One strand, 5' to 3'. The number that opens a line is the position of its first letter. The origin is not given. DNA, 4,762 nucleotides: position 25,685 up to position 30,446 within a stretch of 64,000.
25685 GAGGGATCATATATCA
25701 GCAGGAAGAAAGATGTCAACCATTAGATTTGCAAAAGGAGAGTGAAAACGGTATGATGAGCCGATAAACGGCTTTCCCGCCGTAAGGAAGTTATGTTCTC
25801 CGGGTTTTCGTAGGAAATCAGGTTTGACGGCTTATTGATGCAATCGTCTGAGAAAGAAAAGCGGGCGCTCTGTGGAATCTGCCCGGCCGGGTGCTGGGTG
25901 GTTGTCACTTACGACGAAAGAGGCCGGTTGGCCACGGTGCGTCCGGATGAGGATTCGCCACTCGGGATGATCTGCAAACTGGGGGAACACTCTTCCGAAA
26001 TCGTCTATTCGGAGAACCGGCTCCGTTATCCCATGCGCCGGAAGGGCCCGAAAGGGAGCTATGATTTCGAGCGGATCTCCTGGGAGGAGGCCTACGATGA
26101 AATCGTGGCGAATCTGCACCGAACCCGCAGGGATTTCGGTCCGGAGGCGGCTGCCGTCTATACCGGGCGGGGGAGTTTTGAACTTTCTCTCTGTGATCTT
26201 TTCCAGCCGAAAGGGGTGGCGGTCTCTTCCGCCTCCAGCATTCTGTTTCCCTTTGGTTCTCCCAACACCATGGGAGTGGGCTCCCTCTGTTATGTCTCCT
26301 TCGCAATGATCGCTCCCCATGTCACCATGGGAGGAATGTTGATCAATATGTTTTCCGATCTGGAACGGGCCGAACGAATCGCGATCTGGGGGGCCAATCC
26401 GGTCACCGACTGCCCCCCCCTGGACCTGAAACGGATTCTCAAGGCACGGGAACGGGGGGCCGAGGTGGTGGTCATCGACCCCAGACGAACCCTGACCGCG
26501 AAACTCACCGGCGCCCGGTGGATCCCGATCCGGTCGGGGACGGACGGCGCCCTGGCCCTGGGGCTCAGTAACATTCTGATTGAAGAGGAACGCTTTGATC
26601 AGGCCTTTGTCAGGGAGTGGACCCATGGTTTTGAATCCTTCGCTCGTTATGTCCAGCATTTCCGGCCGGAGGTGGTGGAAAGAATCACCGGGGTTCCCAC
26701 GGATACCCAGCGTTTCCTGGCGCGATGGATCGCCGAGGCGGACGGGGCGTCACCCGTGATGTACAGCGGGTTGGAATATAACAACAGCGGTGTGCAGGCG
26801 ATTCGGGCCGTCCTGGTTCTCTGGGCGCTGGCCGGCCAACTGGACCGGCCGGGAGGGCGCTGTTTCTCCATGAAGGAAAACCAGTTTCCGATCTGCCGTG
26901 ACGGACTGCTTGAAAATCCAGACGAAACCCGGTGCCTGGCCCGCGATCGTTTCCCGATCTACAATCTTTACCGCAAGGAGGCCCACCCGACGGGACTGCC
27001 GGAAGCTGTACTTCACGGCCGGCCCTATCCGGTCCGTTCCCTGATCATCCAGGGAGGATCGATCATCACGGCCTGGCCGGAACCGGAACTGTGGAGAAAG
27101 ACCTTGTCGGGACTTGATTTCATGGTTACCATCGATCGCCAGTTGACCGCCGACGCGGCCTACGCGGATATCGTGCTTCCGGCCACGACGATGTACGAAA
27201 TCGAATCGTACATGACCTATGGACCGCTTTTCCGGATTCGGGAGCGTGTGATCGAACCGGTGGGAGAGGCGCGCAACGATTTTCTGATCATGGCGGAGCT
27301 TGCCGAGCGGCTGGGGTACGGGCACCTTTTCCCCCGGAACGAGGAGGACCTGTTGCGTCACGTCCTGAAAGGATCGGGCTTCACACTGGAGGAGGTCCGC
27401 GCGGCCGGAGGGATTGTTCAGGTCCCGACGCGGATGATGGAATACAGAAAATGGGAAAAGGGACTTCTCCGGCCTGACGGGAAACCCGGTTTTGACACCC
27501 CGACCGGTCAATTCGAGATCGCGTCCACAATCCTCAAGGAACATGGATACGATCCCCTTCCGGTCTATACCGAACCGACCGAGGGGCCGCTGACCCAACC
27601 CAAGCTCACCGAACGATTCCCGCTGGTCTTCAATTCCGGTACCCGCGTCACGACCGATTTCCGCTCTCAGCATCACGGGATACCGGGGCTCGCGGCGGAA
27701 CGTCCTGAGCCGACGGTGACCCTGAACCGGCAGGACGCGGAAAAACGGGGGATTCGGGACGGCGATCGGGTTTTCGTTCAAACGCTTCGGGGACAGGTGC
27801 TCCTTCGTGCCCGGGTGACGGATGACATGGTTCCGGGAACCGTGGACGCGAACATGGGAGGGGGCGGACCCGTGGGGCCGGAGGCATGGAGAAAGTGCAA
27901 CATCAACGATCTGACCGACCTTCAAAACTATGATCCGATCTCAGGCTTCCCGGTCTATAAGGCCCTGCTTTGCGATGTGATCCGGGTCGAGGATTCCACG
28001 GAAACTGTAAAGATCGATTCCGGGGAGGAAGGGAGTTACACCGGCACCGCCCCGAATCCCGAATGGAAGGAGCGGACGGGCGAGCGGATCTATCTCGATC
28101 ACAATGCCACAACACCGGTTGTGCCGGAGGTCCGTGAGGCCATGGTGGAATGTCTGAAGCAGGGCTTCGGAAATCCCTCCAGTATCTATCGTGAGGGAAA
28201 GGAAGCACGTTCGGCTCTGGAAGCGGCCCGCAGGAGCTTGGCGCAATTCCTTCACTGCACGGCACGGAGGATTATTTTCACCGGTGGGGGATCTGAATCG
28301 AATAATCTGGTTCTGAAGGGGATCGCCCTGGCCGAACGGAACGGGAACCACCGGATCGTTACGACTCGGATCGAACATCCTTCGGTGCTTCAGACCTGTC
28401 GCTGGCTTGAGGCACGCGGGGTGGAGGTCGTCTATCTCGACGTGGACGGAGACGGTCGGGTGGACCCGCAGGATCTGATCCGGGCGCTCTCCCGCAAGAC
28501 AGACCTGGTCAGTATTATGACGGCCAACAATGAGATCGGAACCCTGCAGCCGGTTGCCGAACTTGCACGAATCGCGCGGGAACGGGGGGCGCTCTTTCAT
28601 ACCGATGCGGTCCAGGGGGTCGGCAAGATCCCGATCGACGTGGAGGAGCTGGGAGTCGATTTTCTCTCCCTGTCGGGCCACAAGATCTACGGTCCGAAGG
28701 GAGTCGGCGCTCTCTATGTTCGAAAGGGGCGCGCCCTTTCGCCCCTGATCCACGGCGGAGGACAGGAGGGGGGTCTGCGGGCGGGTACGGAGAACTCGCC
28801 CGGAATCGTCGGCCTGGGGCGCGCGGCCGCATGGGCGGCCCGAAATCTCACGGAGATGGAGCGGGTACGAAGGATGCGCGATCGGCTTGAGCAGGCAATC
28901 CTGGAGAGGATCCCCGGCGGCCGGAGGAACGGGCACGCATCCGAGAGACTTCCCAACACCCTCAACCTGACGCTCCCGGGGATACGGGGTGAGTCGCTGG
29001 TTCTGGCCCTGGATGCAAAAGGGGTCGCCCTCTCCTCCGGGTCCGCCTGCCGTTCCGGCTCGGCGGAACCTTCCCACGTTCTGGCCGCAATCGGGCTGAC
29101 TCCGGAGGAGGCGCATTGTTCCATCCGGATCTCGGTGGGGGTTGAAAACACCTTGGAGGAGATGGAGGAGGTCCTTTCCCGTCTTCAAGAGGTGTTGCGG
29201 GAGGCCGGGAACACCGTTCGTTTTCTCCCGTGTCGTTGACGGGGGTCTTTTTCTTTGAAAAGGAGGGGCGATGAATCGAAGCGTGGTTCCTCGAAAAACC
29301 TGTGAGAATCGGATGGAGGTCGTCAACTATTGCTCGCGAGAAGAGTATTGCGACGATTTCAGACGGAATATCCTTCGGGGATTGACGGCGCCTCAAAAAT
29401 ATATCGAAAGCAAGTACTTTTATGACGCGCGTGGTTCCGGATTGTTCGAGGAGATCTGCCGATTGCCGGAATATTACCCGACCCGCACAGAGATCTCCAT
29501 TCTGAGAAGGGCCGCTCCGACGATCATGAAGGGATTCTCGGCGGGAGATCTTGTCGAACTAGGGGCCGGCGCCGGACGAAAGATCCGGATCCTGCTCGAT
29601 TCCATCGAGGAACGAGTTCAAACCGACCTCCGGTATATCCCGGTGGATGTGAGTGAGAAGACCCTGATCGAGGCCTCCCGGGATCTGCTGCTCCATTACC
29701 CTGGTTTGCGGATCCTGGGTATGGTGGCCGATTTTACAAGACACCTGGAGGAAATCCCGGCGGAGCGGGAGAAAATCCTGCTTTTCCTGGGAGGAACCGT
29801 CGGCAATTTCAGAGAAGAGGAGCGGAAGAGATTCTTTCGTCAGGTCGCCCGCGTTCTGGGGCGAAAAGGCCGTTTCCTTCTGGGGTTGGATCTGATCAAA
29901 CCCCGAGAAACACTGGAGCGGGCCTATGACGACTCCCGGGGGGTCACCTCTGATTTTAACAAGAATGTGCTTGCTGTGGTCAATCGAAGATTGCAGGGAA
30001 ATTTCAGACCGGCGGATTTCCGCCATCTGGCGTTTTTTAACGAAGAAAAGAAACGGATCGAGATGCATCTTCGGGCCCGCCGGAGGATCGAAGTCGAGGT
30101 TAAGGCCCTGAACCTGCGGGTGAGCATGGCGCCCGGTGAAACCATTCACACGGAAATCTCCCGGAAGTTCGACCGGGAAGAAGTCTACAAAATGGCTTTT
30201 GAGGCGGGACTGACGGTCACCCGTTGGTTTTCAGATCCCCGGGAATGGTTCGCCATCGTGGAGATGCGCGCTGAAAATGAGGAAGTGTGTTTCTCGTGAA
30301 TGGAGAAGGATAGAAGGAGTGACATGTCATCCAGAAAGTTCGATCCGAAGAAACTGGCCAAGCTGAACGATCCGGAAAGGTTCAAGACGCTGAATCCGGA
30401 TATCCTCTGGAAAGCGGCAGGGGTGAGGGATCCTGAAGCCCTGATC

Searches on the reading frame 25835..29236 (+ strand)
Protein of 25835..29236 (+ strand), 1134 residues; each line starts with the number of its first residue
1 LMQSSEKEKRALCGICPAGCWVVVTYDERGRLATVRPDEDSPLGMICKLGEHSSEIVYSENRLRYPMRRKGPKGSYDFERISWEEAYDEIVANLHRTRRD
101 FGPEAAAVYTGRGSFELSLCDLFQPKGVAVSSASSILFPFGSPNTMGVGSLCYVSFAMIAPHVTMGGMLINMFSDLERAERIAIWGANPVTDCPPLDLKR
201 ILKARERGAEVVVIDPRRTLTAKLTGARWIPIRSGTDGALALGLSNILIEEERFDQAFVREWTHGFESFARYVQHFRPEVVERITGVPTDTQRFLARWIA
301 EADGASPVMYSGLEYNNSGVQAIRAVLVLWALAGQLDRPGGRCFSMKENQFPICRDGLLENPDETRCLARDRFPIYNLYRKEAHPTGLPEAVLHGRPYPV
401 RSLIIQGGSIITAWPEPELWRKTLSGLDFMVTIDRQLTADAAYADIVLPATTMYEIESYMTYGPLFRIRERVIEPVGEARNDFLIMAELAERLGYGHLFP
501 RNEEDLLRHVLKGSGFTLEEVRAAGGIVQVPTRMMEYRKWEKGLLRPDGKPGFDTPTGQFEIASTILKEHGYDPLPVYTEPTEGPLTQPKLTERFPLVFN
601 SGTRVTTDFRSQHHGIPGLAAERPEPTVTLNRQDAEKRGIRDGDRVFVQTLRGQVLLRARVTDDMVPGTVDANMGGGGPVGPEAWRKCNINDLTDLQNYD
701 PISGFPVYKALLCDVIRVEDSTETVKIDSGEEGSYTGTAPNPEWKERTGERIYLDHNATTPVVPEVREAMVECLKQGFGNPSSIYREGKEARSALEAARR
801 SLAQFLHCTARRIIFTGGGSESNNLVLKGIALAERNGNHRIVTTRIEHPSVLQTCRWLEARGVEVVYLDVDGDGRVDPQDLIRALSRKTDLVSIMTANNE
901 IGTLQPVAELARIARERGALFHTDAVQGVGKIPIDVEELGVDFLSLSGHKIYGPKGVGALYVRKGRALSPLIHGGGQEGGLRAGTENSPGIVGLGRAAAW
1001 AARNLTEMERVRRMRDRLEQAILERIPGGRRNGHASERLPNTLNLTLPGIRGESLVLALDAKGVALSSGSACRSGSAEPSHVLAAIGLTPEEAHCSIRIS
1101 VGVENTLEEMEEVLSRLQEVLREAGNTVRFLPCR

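Call 6: search_protein_families(library=pfam, proteins=[window:25835-29236:+])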
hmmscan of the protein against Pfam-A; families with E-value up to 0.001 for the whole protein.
window:25835-29236:+ (1134 aa): 5 families
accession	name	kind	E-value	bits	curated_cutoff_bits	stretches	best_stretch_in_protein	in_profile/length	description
PF00266.25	Aminotran_5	-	4.7e-83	279.6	21.5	1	752-1112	1-370/371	Aminotransferase class-V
PF00384.28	Molybdopterin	-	6.9e-36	124.4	24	1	62-492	1-353/353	Molybdopterin oxidoreductase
PF01568.27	Molydop_binding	-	5.2e-20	72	26.8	1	604-710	7-108/110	Molydopterin dinucleotide binding domain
PF01041.23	DegT_DnrJ_EryC1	-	0.00019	21.2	19.8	1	800-930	31-151/360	DegT/DnrJ/EryC1/StrS aminotransferase family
PF01212.27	Beta_elim_lyase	-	0.00035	20.4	27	1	811-925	48-169/288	Beta-eliminating lyase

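Call 7: search_protein_families(library=ncbifam, proteins=[window:25835-29236:+])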
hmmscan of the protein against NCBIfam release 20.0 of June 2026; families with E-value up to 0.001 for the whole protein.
window:25835-29236:+ (1134 aa): 55 families (the best 25 are shown)
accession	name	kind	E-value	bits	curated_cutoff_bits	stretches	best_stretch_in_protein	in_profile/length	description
TIGR03402.1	FeS_nifS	equivalog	6e-146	486.1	530.75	1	752-1123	1-372/379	cysteine desulfurase NifS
TIGR02006.1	IscS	equivalog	3.4e-113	378.7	643.2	1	752-1119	5-373/402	IscS subfamily cysteine desulfurase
NF010611.0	PRK14012.1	equivalog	6.1e-113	377.8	548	1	752-1120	7-378/406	IscS subfamily cysteine desulfurase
TIGR03235.1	DNA_S_dndA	equivalog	4.9e-112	374.7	480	1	753-1100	1-352/353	cysteine desulfurase DndA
TIGR03403.1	nifS_epsilon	equivalog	2e-101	339.6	587.7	1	752-1119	1-371/382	NifS family cysteine desulfurase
NF002806.0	PRK02948.1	subfamily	3.9e-94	315.7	304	1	752-1124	2-375/381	IscS subfamily cysteine desulfurase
TIGR01591.1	Fdh-alpha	equivalog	2.5e-81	273.7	666.25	3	12-347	2-322/672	formate dehydrogenase subunit alpha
NF012032.0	PRK15488.1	equivalog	5.3e-69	233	694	1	3-677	38-717/759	thiosulfate reductase PhsA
TIGR02166.1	dmsA_ynfE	subfamily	4.6e-60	203.5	777.7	2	47-349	89-404/794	DMSO/selenate family reductase complex A subunit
NF047855.1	AssmNtatRedNasC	equivalog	6e-56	190.1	1100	1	3-712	15-703/708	assimilatory nitrate reductase catalytic subunit NasC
TIGR00509.1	bisC_fam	subfamily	4.6e-53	180.6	1017.55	1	52-675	34-706/772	molybdopterin guanine dinucleotide-containing S/N-oxide reductase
TIGR01979.1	sufS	subfamily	1.1e-48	166.1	475.1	2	750-975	18-248/403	SufS family cysteine desulfurase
TIGR03479.1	DMSO_red_II_alp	subfamily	1.8e-48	165.3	984.75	4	42-263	102-307/913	molybdopterin-dependent oxidoreductase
NF011566.1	PRK14990.1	exception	2.1e-47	161.6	1600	1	47-686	104-780/814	dimethylsulfoxide reductase subunit A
TIGR01977.1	am_tr_V_EF2568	hypoth_equivalog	1.1e-43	149.7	377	1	752-1120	1-376/376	cysteine desulfurase family protein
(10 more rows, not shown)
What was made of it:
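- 25835..29239 (+): MES, metallopterin-dependent ergothioneine synthase: a bis-MGD/Fe4S4 module fused to a NifS-like cysteine desulfurase. The likely start is ATG 25838 (JGI call, 1133 aa). Calls 6 and 7 give the domains.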

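Call 16: find_homologous_proteins(query=window:25835-29236:+, max_evalue=1e-50)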
Query window:25835-29236:+ (1134 aa): 4851 proteins with E <= 1e-50 among 8000 candidates; the best 120 are listed.
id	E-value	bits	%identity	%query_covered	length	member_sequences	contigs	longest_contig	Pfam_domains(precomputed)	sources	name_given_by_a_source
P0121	0.0e+0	2611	100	100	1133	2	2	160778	PF00384.28,PF00266.26,PF01568.28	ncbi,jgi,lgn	-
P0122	0.0e+0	1917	71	100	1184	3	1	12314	PF00384.28,PF00266.26,PF01568.28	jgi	-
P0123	0.0e+0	1913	71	99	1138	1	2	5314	PF00384.28,PF00266.26,PF01568.28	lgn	-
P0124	0.0e+0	1907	71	99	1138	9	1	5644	PF00384.28,PF00266.26,PF01568.28,PF01041.24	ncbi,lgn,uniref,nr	ncbi:MAG: Cysteine desulfurase [Candidatus Jettenia ecosi]|uniref:cysteine desulfurase n=1 Tax=Candi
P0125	0.0e+0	1905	70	100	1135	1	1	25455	PF00384.28,PF00266.26,PF01568.28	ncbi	-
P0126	0.0e+0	1898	70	100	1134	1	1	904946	PF00384.28,PF00266.26,PF01568.28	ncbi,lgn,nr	ncbi:MAG: IscS subfamily cysteine desulfurase [Candidatus Brocadiaceae bacterium]|nr:IscS subfamily 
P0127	0.0e+0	1893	71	100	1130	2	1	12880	PF00384.28,PF00266.26,PF01568.28,PF01212.28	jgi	jgi:cysteine desulfurase NifS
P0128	0.0e+0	1889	71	100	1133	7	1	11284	PF00384.28,PF00266.26,PF01568.28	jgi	jgi:cysteine desulfurase NifS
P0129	0.0e+0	1888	71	100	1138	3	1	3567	PF00384.28,PF00266.26,PF01568.28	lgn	-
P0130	0.0e+0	1886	70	99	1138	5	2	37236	PF00384.28,PF00266.26,PF01568.28,PF01212.28,PF01041.24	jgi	jgi:cysteine desulfurase NifS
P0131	0.0e+0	1884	70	99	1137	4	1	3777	PF00384.28,PF00266.26,PF01568.28,PF01041.24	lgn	-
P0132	0.0e+0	1884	71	100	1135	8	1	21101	PF00155.28,PF00384.28,PF00266.26,PF01568.28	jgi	-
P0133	0.0e+0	1883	71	100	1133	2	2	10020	PF00384.28,PF00266.26,PF01568.28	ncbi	-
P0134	0.0e+0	1882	70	99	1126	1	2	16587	PF00384.28,PF00266.26,PF01568.28,PF01212.28,PF01041.24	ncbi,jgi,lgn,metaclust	jgi:cysteine desulfurase NifS|metaclust:\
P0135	0.0e+0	1878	70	100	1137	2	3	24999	PF00384.28,PF00266.26,PF01568.28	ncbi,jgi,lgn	jgi:cysteine desulfurase NifS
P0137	0.0e+0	1874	70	100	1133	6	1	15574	PF00384.28,PF00266.26,PF01568.28,PF01041.24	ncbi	-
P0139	0.0e+0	1870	71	100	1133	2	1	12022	PF00384.28,PF00266.26,PF01568.28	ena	-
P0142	0.0e+0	1865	70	100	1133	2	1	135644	PF00155.28,PF00384.28,PF00266.26,PF01568.28,PF01041.24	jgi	jgi:cysteine desulfurase NifS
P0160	0.0e+0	1843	69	100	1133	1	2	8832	PF00384.28,PF00266.26,PF01568.28,PF01041.24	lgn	-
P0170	0.0e+0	1832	68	100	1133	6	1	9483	PF00384.28,PF00266.26,PF01568.28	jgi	jgi:cysteine desulfurase NifS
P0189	0.0e+0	1818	68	100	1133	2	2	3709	PF00155.28,PF00384.28,PF00266.26,PF01568.28,PF01212.28,PF01041.24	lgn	-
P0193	0.0e+0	1818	68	100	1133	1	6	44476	PF00384.28,PF00266.26,PF01568.28,PF01212.28,PF01041.24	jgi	jgi:cysteine desulfurase NifS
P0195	0.0e+0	1816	67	100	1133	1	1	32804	PF00384.28,PF00266.26,PF01568.28,PF01212.28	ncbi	-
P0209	0.0e+0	1807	67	100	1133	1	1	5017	PF00384.28,PF00266.26,PF01568.28,PF01041.24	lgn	-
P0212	0.0e+0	1805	67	100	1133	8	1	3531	PF00384.28,PF00266.26,PF01568.28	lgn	-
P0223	0.0e+0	1801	66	100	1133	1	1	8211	PF00155.28,PF00384.28,PF00266.26,PF01568.28,PF01212.28,PF01041.24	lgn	-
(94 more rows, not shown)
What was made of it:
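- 25835..29239 (+): Call 16 shows 66-71% identity to thousands of full-length fusions.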

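Call 50: find_encoding_contigs(protein=P0122, flank=6000, max_places=2)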
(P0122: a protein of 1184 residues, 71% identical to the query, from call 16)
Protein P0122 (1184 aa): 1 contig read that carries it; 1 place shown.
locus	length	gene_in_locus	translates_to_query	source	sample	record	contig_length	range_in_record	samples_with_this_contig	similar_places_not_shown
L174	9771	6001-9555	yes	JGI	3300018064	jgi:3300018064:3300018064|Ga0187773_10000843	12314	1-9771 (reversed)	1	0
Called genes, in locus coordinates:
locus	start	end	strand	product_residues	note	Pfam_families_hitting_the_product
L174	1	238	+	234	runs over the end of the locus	PF13166:AAA_13 (faint), PF00005:ABC_tran, PF02463:SMC_N, PF13304:AAA_21 (faint)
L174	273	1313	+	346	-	PF00364:Biotin_lipoyl (faint), PF25917:BSH_RND (weak), PF25973:BSH_CzcB, PF25984:BSH_YknX (weak)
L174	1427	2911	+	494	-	PF02321:OEP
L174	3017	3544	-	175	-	-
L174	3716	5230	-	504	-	PF04069:OpuAC, PF00528:BPD_transp_1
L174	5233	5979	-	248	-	PF13304:AAA_21 (faint), PF00005:ABC_tran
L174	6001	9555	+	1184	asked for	PF00384:Molybdopterin, PF01568:Molydop_binding, PF00266:Aminotran_5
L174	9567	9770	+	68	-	?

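Call 51: find_encoding_contigs(protein=P0125, flank=6000, max_places=2)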
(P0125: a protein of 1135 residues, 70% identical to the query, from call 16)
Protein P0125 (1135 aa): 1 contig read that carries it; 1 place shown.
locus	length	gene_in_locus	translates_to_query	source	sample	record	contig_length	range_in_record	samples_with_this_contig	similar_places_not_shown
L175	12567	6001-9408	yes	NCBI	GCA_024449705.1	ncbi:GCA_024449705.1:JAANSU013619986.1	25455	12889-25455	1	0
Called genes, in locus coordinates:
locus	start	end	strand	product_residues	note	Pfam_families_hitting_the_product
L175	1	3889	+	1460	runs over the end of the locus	PF01326:PPDK_N, PF00391:PEP-utilizers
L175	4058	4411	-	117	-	-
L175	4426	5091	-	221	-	PF01209:Ubie_methyltran, PF01135:PCMT, PF13489:Methyltransf_23, PF13847:Methyltransf_31, PF08241:Methyltransf_11, PF08242:Methyltransf_12, PF13649:Methyltransf_25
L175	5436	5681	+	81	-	PF04226:Transgly_assoc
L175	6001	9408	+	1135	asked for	PF00384:Molybdopterin, PF01568:Molydop_binding, PF00266:Aminotran_5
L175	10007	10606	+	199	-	PF02811:PHP (weak), PF13263:PHP_C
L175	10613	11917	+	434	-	PF04055:Radical_SAM, PF13353:Fer4_12 (weak)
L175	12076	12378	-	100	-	-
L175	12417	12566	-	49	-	?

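Call 52: find_encoding_contigs(protein=P0127, flank=6000, max_places=2)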
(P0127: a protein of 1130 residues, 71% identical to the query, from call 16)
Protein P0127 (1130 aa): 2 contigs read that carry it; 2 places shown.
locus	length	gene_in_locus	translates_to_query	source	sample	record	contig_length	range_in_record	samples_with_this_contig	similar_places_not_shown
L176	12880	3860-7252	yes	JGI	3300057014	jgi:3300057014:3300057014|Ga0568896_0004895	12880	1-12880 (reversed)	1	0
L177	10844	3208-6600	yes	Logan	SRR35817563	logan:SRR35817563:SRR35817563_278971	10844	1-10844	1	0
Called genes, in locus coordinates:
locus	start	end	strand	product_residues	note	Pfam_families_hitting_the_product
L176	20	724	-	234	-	PF14256:YwiC (weak)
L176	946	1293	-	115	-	-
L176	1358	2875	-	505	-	PF04069:OpuAC, PF00528:BPD_transp_1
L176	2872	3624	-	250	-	PF00005:ABC_tran, PF13304:AAA_21 (faint)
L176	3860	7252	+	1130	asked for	PF00384:Molybdopterin, PF01568:Molydop_binding, PF00266:Aminotran_5, PF01212:Beta_elim_lyase (weak)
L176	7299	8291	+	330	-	PF10017:Methyltransf_33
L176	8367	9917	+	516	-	PF00083:Sugar_tr (weak), PF05977:MFS_3 (weak), PF07690:MFS_1, PF06609:TRI12 (weak)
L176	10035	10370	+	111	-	PF02148:zf-UBP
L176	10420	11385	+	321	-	PF19459:DUF5996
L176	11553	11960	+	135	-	-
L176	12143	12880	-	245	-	?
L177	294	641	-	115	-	-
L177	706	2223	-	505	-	PF04069:OpuAC, PF00528:BPD_transp_1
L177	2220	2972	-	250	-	PF00005:ABC_tran, PF13304:AAA_21 (faint)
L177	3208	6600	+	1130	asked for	PF00384:Molybdopterin, PF01568:Molydop_binding, PF00266:Aminotran_5, PF01212:Beta_elim_lyase (weak)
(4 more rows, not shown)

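Call 55: search_protein_families(library=ncbifam, proteins=[L176:1361-2875:-, L176:2875-3624:-], max_evalue=1e-10)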
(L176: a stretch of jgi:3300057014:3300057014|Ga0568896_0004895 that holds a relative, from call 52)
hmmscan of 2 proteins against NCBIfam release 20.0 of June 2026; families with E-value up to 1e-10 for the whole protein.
L176:1361-2875:- (505 aa): 5 families
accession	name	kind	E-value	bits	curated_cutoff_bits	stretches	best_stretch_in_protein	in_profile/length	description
TIGR03416.1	ABC_choXWV_perm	equivalog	1.2e-26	93.7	363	1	304-481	84-261/267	choline ABC transporter permease subunit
NF008196.0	PRK10952.1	equivalog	2.7e-26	92.2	439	1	304-483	142-321/356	glycine betaine/L-proline ABC transporter permease ProW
NF049931.1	GlyBetbindOsmF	equivalog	1.6e-25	89.8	400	1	30-288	3-279/283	glycine betaine ABC transporter substrate-binding protein OsmF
TIGR01097.1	PhnE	equivalog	9.7e-12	44.9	216.7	1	283-463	41-220/252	phosphonate ABC transporter, permease protein PhnE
NF040733.1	ABC_perm_U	equivalog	3e-11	43.3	295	1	312-433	62-183/251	ABC transporter permease subunit SaoP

L176:2875-3624:- (250 aa): 175 families (the best 25 are shown)
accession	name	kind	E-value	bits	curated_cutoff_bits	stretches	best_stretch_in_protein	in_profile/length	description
TIGR01186.1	proV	subfamily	2.2e-64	217.9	326.6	1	10-238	2-233/363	betaine/proline/choline family ABC transporter ATP-binding protein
TIGR00968.1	3a0106s01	subfamily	3.6e-64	216.5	342.75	1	2-237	1-233/237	sulfate ABC transporter ATP-binding protein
TIGR03265.1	PhnT2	equivalog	3.6e-62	210.7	457.7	1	2-236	5-236/353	putative 2-aminoethylphosphonate ABC transporter ATP-binding protein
NF006987.0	PRK09452.1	equivalog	1.8e-57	194.7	482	1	1-236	17-249/378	spermidine/putrescine ABC transporter ATP-binding protein PotA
NF043075.1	MMSYN1_0197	equivalog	1.8e-56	191.5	550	1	1-237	2-235/341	spermidine/putrescine ABC transporter ATP-binding protein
NF008653.0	PRK11650.1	subfamily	4.9e-55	187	432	1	2-237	4-237/357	sn-glycerol-3-phosphate ABC transporter ATP-binding protein UgpC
TIGR01187.1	potA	subfamily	7e-55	186.4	355.6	1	32-236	1-202/325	polyamine ABC transporter ATP-binding protein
NF008105.0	PRK10851.1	equivalog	1.1e-54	185.5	502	1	2-236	3-238/362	sulfate/thiosulfate ABC transporter ATP-binding protein CysA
NF008233.0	PRK11000.1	equivalog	9.8e-53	179.3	568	1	2-238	4-237/369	maltose/maltodextrin ABC transporter ATP-binding protein MalK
TIGR03258.1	PhnT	equivalog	2.1e-52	178.4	499.15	1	3-237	10-242/359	2-aminoethylphosphonate ABC transport system ATP-binding subunit PhnT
NF040840.2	tungstate_WtpC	equivalog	2.2e-51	175.2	440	1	1-237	1-233/347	tungstate ABC transporter ATP-binding protein WtpC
NF040933.2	ABC_arch_GlcV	equivalog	3.1e-51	174.3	450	1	2-235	3-242/357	glucose ABC transporter ATP-binding protein GlcV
NF008513.0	PRK11432.1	equivalog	2.1e-50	171.6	496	1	2-236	7-238/351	ferric ABC transporter ATP-binding protein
TIGR03415.1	ABC_choXWV_ATP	equivalog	1.9e-46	158.7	483.75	1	7-243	30-272/382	choline ABC transporter ATP-binding protein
NF040729.1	ABC_ATP_SaoA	equivalog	1.7e-44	152.1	360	1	2-215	2-215/248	ABC transporter ATP-binding protein SaoA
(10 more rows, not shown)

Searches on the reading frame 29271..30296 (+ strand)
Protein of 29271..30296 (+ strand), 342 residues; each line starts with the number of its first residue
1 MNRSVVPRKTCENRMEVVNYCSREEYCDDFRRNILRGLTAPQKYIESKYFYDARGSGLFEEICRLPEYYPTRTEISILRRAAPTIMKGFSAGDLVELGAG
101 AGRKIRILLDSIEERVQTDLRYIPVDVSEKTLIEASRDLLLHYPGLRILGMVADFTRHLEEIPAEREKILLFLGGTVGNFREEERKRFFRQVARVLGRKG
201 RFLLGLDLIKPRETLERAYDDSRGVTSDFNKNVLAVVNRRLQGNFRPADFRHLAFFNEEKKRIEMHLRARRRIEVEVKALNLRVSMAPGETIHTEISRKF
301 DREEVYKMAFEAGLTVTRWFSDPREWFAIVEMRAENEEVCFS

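Call 6: search_protein_families(library=pfam, proteins=[window:29271-30296:+])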
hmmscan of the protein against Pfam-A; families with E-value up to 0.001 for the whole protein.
window:29271-30296:+ (342 aa): 2 families
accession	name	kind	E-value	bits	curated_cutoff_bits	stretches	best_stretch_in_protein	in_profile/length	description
PF10017.15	Methyltransf_33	-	9.6e-110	366.8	23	1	30-333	1-303/304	Histidine-specific methyltransferase, SAM-dependent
PF13649.12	Methyltransf_25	-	4.3e-05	24.6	27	0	95-200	2-97/97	Methyltransferase domain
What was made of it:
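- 29271..30299 (+): EgtD, L-histidine N-alpha-methyltransferase (makes trimethylhistidine/hercynine). Call 6: PF10017, E = 1e-109.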

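Call 7: search_protein_families(library=ncbifam, proteins=[window:29271-30296:+])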
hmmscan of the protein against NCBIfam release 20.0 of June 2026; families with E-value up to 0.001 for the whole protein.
window:29271-30296:+ (342 aa): 4 families
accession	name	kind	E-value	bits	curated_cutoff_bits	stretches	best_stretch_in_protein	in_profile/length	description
TIGR03438.1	egtD_ergothio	equivalog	2.6e-109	365.1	290.9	1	30-330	2-299/301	L-histidine N(alpha)-methyltransferase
TIGR03439.1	methyl_EasF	subfamily_domain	8.9e-49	166.1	205.55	1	25-328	8-318/321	EasF family methyltransferase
NF041820.1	daptide_MTase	equivalog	3.6e-06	26.6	175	1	51-242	7-178/243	daptide-type RiPP biosynthesis methyltransferase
NF041658.1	ornithlipidmtase_OlsG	equivalog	0.00038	20.3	350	1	90-202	40-147/191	ornithine lipid N-methyltransferase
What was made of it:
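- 29271..30299 (+): Call 7: TIGR03438 equivalog, 365 bits against a cutoff of 290.9.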
